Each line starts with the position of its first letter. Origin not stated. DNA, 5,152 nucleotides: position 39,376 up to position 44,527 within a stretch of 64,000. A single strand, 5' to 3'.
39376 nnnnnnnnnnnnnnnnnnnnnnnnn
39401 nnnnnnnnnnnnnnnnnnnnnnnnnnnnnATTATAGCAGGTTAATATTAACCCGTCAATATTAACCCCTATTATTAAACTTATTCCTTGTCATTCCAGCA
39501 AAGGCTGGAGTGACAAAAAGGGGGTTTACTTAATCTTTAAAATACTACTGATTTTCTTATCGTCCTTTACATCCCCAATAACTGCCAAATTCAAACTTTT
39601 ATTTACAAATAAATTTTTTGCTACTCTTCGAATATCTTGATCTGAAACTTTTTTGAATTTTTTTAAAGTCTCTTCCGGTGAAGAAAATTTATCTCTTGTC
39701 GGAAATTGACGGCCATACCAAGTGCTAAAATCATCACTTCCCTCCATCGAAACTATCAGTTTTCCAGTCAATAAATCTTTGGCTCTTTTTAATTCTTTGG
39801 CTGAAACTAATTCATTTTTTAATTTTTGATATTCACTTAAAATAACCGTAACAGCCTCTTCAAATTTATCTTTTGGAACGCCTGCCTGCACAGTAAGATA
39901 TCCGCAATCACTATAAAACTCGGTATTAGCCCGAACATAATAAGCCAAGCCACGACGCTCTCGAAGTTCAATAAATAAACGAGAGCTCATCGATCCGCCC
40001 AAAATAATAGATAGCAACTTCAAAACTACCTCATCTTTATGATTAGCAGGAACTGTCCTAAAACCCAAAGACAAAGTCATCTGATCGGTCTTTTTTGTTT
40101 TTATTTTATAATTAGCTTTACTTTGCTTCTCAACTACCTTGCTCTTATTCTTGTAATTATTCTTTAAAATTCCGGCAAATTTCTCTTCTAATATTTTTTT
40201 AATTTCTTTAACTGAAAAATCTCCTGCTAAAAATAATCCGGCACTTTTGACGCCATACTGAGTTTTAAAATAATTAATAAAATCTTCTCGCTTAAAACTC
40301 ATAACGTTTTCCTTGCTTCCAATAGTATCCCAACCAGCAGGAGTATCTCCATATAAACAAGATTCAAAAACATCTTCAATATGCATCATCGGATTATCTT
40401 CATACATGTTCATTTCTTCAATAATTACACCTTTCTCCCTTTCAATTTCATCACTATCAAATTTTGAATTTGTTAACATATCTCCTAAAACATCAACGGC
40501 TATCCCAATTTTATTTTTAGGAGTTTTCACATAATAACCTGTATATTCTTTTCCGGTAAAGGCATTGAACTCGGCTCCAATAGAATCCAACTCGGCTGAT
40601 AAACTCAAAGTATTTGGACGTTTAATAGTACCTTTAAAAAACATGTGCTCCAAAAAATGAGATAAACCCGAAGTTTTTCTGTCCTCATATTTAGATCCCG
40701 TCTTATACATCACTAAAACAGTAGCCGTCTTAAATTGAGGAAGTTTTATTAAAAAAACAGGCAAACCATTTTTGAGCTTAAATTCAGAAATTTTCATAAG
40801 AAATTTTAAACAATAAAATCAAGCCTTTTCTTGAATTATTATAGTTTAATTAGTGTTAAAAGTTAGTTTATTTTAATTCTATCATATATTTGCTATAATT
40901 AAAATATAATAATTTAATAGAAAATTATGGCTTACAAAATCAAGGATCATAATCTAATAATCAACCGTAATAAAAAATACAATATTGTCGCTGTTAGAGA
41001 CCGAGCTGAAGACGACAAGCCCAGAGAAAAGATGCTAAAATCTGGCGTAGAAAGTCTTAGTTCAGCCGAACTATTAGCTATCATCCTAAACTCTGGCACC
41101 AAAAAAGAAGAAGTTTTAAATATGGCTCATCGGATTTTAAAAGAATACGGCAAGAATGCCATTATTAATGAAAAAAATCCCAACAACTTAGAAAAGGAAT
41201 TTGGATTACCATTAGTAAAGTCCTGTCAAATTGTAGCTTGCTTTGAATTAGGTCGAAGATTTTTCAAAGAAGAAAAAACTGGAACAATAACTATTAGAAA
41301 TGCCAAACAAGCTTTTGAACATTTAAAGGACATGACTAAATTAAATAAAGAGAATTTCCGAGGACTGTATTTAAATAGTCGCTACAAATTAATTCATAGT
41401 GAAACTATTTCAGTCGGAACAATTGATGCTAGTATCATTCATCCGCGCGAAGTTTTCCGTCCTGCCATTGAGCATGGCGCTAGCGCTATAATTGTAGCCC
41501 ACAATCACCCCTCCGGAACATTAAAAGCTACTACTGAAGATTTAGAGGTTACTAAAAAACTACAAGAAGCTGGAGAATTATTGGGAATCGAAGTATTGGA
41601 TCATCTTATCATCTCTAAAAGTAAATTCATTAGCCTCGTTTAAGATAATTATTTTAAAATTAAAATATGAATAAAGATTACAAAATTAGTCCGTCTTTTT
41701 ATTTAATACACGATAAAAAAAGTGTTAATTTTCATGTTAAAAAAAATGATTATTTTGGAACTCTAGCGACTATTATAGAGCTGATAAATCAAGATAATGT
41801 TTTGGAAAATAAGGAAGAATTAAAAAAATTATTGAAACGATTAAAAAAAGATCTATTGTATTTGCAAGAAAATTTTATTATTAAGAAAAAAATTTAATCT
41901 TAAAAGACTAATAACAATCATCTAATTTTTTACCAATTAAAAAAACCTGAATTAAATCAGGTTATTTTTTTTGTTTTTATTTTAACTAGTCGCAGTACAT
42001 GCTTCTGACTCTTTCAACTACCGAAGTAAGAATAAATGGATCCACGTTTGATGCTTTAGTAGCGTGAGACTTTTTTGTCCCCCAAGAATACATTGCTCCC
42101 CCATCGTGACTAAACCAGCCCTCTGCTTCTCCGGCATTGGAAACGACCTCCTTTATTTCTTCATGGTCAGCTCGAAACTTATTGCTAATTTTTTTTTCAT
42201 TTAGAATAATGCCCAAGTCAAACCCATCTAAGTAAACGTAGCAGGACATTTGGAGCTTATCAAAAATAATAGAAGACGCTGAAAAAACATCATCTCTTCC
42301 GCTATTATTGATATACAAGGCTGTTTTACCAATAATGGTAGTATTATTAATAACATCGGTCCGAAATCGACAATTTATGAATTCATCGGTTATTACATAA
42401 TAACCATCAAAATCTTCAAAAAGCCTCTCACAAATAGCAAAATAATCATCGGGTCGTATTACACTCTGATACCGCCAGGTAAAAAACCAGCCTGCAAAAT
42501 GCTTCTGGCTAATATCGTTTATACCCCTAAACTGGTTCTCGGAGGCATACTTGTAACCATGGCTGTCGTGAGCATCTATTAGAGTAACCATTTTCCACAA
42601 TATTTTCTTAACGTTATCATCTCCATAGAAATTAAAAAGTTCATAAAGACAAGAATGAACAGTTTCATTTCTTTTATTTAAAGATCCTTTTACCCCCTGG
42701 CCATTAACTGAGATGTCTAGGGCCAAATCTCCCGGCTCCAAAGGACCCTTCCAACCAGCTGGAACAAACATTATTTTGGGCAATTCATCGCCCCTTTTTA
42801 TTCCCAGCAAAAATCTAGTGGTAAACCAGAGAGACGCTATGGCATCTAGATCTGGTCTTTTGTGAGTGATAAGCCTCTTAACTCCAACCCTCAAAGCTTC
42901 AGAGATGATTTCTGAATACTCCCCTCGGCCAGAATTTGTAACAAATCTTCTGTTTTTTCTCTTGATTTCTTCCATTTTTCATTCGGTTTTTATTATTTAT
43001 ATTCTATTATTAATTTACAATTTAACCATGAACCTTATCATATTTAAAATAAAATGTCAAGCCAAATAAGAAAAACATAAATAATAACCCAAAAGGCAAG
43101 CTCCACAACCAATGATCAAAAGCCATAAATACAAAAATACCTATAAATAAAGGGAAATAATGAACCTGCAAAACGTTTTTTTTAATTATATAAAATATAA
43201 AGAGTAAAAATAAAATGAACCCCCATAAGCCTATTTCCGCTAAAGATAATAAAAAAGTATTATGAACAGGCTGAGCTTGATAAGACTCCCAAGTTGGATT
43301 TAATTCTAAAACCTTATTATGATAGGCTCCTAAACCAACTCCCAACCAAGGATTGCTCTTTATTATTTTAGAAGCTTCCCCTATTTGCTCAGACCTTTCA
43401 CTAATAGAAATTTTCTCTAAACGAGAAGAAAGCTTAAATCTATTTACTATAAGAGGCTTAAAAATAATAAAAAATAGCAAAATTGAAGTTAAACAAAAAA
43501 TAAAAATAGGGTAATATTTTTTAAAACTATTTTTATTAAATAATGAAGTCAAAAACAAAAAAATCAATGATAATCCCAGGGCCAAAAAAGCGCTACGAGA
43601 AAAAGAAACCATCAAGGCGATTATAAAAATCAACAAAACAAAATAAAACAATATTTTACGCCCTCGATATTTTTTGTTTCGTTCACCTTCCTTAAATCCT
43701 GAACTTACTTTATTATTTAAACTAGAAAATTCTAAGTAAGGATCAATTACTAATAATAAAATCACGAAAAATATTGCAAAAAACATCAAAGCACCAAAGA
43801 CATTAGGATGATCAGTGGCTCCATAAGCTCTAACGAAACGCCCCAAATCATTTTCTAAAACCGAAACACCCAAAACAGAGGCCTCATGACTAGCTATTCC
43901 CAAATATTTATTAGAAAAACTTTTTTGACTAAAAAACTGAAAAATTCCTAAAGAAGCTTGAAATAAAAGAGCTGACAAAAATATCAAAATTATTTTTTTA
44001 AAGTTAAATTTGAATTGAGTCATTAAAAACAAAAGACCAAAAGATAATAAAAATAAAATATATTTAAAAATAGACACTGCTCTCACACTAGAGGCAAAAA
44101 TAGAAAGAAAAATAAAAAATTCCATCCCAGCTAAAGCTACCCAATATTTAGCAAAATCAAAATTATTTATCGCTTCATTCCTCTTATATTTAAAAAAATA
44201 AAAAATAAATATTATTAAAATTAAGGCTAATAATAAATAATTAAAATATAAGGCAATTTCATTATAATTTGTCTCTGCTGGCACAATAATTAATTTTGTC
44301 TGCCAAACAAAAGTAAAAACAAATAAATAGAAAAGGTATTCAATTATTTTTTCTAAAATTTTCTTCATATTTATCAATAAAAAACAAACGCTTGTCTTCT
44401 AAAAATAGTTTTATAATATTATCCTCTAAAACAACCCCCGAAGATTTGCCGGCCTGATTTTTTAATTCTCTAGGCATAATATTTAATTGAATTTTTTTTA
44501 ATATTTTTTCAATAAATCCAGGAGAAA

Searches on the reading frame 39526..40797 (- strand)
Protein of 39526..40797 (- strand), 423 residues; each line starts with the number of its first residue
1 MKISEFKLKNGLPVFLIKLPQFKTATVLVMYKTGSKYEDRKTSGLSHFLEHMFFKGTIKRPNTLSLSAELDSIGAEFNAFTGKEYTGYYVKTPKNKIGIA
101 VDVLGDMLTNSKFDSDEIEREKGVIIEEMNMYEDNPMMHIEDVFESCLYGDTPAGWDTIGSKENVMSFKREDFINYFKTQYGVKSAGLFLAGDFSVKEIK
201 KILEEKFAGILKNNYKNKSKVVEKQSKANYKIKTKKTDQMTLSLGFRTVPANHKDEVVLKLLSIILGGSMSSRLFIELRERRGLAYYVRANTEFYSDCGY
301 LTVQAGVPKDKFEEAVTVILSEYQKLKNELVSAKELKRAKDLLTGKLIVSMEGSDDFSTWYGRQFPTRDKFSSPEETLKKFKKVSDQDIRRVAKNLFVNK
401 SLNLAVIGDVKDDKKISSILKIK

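Call 38: search_protein_families(library=pfam, proteins=[window:39526-40797:-], max_evalue=0.00001)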
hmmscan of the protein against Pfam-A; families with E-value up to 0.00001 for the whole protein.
window:39526-40797:- (423 aa): 2 families
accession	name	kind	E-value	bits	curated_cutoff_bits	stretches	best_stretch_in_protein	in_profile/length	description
PF05193.26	Peptidase_M16_C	-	1.3e-38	133.1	23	1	168-343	2-181/181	Peptidase M16 inactive domain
PF00675.25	Peptidase_M16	-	2.6e-36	125.2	22.3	1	15-157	3-144/149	Insulinase (Peptidase family M16)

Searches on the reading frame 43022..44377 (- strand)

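Call 38: search_protein_families(library=pfam, proteins=[window:43022-44377:-], max_evalue=0.00001)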
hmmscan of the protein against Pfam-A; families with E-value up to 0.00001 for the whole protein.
window:43022-44377:- (451 aa): 1 family
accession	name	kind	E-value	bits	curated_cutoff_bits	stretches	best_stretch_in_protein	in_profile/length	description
PF04932.20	Wzy_C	-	9.3e-20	71.4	31.7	1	246-391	1-149/149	O-Antigen ligase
